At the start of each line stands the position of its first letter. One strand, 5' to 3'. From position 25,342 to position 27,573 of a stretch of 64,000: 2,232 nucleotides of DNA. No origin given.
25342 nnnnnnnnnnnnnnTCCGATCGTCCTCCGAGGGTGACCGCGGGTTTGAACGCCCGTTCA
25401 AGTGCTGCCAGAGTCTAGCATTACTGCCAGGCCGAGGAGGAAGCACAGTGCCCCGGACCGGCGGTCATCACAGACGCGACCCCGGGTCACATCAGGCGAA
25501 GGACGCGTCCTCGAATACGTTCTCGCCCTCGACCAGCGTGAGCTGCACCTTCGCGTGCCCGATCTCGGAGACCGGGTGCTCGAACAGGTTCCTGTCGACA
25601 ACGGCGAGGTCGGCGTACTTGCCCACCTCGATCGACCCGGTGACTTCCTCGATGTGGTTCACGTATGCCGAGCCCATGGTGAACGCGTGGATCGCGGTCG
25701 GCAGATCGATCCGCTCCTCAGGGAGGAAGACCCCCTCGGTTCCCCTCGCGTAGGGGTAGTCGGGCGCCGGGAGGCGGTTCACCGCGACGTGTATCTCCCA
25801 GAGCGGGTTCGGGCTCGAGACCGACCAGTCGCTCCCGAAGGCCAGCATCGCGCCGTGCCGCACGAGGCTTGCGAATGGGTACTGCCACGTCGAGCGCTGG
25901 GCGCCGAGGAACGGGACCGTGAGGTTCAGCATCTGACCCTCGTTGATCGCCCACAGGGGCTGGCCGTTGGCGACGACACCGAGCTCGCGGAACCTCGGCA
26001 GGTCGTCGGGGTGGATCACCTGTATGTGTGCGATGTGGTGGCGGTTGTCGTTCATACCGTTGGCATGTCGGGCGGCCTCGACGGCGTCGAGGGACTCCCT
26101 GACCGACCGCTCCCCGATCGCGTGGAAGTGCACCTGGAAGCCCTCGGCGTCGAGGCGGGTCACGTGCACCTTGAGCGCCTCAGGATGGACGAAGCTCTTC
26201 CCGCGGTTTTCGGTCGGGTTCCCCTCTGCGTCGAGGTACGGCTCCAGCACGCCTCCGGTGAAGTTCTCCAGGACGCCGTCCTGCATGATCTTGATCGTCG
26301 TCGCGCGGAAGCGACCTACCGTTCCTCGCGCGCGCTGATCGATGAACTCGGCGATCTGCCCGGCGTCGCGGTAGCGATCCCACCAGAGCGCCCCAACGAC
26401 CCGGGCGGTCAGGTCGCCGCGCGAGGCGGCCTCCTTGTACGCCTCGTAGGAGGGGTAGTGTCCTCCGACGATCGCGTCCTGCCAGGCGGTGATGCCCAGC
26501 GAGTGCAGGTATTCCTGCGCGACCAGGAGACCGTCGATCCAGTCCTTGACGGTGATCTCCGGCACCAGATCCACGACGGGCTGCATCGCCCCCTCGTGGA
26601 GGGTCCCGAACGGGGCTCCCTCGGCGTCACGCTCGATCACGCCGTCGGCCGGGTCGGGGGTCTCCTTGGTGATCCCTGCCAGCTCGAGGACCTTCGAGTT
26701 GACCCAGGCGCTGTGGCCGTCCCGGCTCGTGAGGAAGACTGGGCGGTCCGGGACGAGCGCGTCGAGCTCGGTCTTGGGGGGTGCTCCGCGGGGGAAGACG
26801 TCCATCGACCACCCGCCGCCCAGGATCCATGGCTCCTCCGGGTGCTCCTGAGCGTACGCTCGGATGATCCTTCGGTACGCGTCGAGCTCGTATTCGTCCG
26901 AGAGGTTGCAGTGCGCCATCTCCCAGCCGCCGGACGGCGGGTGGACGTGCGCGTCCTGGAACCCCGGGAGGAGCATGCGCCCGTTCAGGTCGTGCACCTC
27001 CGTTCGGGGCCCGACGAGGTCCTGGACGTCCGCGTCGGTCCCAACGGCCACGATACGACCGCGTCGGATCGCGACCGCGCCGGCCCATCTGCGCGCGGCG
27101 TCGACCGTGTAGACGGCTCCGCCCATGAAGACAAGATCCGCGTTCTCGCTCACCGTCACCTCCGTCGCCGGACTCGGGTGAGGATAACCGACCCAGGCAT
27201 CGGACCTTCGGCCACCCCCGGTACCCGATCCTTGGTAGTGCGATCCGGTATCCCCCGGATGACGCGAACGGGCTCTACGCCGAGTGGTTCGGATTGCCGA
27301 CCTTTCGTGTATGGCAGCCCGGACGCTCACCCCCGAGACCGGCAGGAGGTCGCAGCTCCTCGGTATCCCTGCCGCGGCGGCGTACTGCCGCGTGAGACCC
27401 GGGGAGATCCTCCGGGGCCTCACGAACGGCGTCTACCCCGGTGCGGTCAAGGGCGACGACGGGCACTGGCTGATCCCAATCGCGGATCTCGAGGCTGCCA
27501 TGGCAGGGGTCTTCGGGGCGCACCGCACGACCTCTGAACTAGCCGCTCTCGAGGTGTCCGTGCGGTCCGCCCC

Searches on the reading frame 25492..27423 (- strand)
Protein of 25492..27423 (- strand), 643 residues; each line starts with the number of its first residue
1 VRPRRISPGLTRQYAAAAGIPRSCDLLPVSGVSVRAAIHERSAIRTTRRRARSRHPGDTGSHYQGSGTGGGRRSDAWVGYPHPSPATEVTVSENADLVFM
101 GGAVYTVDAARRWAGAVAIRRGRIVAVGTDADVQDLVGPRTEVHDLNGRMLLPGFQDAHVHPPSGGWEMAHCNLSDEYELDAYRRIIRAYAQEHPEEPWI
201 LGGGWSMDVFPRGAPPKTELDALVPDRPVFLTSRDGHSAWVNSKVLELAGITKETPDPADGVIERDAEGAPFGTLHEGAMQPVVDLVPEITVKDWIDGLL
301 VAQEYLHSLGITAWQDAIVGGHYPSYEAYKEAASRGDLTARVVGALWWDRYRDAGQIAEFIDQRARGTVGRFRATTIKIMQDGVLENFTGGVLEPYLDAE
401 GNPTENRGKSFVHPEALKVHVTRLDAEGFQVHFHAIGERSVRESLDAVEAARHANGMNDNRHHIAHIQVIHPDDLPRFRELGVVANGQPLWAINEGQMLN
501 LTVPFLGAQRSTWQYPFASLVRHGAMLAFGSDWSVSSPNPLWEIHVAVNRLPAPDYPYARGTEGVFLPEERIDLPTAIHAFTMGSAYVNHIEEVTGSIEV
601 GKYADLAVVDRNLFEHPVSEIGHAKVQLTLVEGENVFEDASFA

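Call 3: search_protein_families(library=pfam, proteins=[window:25492-27423:-], max_evalue=0.01)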
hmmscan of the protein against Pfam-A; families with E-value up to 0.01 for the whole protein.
window:25492-27423:- (643 aa): 3 families
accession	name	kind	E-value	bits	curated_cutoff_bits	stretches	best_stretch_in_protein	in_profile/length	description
PF07969.17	Amidohydro_3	-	1.1e-91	309.2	29.7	1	142-637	1-472/472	Amidohydrolase family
PF01979.26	Amidohydro_1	-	6.1e-10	39.3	25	1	413-635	133-344/345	Amidohydrolase family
PF22039.1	HUTI_composite_bact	-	0.00015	21.8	25.5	1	115-133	1-19/26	Imidazolonepropionase-like composite domain, bacteria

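Call 5: search_protein_families(library=ncbifam, proteins=[window:25492-27147:-], max_evalue=0.001)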
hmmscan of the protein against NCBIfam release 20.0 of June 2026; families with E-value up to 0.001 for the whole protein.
window:25492-27147:- (551 aa): 27 families (the best 25 are shown)
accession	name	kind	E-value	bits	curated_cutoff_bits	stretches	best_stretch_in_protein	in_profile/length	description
NF006056.0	PRK08204.1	subfamily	1.1e-11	44.2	391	2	5-91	5-84/449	hypothetical protein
NF006679.0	PRK09228.1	subfamily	1.4e-10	40.5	351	1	22-71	31-80/433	guanine deaminase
TIGR01224.1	hutI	equivalog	4.2e-10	39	298.15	1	23-70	4-49/377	imidazolonepropionase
NF011990.0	PRK15446.2-6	subfamily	7.2e-10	38.1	233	1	469-547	313-385/390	alpha-D-ribose 1-methylphosphonate 5-triphosphate diphosphatase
TIGR02967.1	guan_deamin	equivalog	1.1e-09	37.7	375.4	1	23-71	7-55/401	guanine deaminase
NF051886.1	XaaProDiPepCaul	equivalog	1.5e-09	37.3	500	0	24-69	20-63/398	Xaa-Pro dipeptidase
NF005557.0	PRK07228.1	equivalog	6.9e-08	31.6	522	1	11-69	9-64/445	5'-deoxyadenosine deaminase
NF006549.0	PRK09045.1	equivalog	2.4e-07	29.7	540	0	479-523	340-384/444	TRZ/ATZ family hydrolase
NF006689.0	PRK09237.1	equivalog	9.3e-07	27.7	371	1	3-69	3-65/383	amidohydrolase/deacetylase family metallohydrolase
NF006055.0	PRK08203.1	equivalog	1.5e-06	27.1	532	0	7-69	9-70/455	8-oxoguanine deaminase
NF058538.1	ergo_util_ErtD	equivalog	2e-06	26.9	600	0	4-72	2-63/446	hydantoin-5-propionate amidohydrolase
NF009686.0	PRK13207.1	subfamily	5.1e-06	25.5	354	0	13-69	76-138/569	urease subunit alpha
NF009685.0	PRK13206.1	equivalog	5.7e-06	25.2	907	0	23-69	89-143/573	urease subunit alpha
TIGR01975.1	isoAsp_dipep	equivalog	2.4e-05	23.7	331.25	0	25-78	20-73/389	beta-aspartyl-peptidase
TIGR00221.1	nagA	equivalog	2.5e-05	23.4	225.65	0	22-73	21-68/380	N-acetylglucosamine-6-phosphate deacetylase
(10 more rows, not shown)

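Call 29: search_solved_structures(query=window:25492-27150:-, max_evalue=0.00001)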
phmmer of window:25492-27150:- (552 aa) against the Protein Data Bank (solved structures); distinct sequences matched with E-value up to 0.00001: 2.
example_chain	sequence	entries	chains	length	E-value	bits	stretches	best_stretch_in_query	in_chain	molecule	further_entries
3icj_A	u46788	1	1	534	7.7e-29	104.1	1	8-522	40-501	uncharacterized metal-dependent hydrolase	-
3igh_X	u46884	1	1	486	2.1e-25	92.8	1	9-521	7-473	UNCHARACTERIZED METAL-DEPENDENT HYDROLASE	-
